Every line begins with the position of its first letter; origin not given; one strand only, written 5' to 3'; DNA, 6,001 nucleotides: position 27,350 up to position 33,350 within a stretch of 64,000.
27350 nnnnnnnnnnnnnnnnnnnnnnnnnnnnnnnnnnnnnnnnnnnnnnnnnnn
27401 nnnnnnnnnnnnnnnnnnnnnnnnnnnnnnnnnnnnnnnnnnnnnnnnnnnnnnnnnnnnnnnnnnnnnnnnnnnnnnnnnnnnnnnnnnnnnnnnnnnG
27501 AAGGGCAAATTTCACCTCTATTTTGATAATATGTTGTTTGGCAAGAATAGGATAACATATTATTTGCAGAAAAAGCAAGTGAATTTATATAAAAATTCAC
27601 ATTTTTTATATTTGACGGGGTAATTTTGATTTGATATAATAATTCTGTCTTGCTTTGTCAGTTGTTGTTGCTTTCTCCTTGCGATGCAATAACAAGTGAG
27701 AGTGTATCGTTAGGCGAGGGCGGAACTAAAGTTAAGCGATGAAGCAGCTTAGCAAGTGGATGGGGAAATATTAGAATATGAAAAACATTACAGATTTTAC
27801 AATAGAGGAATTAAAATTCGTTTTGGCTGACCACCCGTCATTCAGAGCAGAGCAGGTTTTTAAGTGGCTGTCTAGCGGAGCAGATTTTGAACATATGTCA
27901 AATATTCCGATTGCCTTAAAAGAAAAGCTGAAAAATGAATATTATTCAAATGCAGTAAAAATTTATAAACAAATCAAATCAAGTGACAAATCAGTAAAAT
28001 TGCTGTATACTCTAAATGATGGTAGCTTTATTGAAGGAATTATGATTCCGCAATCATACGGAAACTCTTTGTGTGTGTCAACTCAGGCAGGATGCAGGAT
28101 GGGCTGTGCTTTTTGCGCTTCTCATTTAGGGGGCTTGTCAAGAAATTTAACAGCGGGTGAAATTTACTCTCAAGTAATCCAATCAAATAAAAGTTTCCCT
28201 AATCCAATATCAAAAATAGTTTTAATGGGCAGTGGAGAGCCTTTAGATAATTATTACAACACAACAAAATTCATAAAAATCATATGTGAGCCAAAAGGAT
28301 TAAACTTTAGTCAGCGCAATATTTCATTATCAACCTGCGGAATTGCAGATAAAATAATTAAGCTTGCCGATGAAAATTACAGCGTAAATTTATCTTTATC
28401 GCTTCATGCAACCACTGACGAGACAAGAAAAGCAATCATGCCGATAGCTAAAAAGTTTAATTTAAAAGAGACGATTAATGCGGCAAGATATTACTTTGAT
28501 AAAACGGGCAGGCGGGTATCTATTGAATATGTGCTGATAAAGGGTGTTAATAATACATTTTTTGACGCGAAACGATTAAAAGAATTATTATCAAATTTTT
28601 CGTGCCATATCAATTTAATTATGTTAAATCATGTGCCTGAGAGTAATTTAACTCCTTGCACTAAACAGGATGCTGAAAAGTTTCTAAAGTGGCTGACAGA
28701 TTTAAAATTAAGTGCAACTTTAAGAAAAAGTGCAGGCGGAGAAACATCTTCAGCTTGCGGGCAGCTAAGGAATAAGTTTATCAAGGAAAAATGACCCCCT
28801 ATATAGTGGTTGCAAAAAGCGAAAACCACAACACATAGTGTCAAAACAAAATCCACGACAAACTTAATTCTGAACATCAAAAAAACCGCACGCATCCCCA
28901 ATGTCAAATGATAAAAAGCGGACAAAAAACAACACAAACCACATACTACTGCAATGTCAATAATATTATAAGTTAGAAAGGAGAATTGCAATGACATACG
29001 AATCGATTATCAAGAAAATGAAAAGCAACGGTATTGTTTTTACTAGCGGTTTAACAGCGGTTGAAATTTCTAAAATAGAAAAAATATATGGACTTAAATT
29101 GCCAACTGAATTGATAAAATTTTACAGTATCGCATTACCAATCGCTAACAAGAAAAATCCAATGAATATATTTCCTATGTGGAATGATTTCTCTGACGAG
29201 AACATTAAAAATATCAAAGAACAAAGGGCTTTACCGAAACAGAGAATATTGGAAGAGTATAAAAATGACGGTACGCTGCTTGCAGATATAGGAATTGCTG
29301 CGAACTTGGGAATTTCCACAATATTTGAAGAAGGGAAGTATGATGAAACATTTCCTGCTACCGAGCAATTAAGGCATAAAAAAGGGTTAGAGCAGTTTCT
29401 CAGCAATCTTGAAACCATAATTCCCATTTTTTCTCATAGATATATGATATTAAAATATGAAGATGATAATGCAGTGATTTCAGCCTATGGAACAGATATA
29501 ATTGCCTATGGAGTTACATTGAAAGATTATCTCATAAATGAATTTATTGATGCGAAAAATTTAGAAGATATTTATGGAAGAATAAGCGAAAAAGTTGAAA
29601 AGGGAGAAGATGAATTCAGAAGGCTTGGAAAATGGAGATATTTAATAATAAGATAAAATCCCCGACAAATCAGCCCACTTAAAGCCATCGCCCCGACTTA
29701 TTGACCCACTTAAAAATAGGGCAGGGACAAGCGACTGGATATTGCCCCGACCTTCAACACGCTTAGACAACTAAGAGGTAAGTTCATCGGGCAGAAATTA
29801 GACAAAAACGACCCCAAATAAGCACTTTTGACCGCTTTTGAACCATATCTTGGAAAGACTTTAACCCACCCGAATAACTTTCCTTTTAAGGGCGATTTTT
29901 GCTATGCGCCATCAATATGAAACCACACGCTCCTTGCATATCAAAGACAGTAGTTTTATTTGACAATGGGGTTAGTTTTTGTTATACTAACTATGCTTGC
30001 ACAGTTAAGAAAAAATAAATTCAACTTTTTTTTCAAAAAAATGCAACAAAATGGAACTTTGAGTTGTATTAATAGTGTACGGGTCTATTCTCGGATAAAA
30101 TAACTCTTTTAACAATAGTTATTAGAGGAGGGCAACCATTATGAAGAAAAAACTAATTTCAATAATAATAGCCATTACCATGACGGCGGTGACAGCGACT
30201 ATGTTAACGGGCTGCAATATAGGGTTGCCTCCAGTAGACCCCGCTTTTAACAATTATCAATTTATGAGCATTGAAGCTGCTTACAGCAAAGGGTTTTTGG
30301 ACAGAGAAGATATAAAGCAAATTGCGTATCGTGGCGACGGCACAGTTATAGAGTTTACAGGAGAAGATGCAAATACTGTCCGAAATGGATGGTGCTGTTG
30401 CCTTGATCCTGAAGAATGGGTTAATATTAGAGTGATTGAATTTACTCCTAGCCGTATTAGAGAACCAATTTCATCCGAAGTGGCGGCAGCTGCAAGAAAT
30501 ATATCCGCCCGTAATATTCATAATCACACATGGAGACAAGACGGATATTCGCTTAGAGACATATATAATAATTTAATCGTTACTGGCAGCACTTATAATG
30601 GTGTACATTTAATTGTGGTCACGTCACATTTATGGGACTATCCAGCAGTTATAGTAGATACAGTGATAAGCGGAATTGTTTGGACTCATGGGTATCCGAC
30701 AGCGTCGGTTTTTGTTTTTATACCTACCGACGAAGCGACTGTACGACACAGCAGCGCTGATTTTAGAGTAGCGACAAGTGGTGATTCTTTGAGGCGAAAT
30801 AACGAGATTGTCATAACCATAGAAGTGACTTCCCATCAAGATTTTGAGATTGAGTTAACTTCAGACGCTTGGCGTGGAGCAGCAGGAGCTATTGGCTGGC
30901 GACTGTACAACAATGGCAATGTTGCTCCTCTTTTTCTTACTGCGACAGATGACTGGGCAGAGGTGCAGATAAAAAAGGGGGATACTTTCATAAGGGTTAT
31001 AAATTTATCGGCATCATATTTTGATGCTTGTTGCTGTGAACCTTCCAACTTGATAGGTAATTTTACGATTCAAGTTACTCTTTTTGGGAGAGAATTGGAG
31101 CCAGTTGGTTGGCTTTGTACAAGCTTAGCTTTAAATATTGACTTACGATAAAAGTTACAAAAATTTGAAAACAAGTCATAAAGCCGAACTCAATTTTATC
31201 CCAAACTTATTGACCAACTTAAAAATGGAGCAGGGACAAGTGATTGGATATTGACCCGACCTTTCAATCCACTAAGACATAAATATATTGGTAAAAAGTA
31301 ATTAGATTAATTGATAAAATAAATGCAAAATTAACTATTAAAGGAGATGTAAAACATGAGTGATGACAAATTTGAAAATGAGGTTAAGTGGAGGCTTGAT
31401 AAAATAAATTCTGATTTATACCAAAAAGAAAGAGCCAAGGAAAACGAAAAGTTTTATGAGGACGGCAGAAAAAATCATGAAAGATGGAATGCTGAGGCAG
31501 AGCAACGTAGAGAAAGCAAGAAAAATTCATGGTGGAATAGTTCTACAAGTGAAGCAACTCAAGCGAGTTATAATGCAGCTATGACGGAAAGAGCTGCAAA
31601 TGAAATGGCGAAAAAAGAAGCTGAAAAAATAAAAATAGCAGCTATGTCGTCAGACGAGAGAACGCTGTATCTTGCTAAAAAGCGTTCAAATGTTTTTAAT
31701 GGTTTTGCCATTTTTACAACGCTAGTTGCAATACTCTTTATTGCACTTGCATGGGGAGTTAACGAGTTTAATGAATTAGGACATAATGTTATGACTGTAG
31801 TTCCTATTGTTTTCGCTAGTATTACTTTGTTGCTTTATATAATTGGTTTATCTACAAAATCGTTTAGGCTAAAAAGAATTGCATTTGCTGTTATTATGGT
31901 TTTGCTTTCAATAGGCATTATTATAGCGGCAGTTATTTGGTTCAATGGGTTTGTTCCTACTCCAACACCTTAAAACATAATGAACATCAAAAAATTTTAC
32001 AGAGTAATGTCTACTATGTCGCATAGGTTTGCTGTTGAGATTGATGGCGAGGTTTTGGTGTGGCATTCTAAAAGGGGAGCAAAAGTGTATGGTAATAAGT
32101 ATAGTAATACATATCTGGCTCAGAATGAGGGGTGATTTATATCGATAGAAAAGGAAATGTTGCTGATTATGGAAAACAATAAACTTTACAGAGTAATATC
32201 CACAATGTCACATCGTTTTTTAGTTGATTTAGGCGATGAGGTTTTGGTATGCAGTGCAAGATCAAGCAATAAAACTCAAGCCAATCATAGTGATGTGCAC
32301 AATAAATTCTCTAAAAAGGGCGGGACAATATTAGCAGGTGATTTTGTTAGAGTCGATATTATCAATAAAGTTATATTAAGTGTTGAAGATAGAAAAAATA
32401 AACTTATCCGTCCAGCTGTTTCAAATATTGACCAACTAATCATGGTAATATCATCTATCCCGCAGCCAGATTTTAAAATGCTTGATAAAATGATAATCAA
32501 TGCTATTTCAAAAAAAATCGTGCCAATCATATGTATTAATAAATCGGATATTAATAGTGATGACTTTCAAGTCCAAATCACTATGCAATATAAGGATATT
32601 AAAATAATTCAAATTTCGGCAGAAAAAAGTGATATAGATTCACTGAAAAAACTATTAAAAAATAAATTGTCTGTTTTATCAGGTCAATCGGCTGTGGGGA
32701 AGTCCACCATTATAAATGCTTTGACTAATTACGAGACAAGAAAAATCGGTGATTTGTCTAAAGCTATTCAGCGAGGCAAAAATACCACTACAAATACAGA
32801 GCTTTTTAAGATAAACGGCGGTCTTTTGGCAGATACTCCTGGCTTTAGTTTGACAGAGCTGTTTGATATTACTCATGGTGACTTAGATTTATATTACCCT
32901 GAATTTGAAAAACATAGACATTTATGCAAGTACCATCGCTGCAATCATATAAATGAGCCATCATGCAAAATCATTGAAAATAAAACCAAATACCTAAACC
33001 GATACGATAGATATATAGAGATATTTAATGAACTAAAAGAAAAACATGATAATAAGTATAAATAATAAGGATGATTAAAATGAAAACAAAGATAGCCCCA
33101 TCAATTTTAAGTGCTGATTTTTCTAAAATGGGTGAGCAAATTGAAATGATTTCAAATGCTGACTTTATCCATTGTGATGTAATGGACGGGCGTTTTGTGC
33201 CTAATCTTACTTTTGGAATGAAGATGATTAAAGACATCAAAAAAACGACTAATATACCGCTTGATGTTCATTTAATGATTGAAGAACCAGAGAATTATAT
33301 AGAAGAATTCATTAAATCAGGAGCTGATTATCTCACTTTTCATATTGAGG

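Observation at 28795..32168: Three-gene island replaces prpC-prkC between rlmN and rsgA and carries a ghost rsgA start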

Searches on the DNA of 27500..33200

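Call 19: search_rna_families(source=window, start=27500, end=33200, threshold=evalue, max_evalue=1)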
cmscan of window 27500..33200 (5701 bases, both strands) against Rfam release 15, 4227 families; matches with E-value up to 1: 1.
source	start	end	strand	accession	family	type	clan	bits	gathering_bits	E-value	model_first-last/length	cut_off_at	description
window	31086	31152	+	RF01905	HOTAIR_2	Gene; lncRNA;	-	17.8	60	0.77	1-69/69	no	HOTAIR conserved region 2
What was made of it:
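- No Rfam family matches (call 19).
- Tried and rejected: Rfam at E up to 1 gave only a spurious lncRNA hit (call 19).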
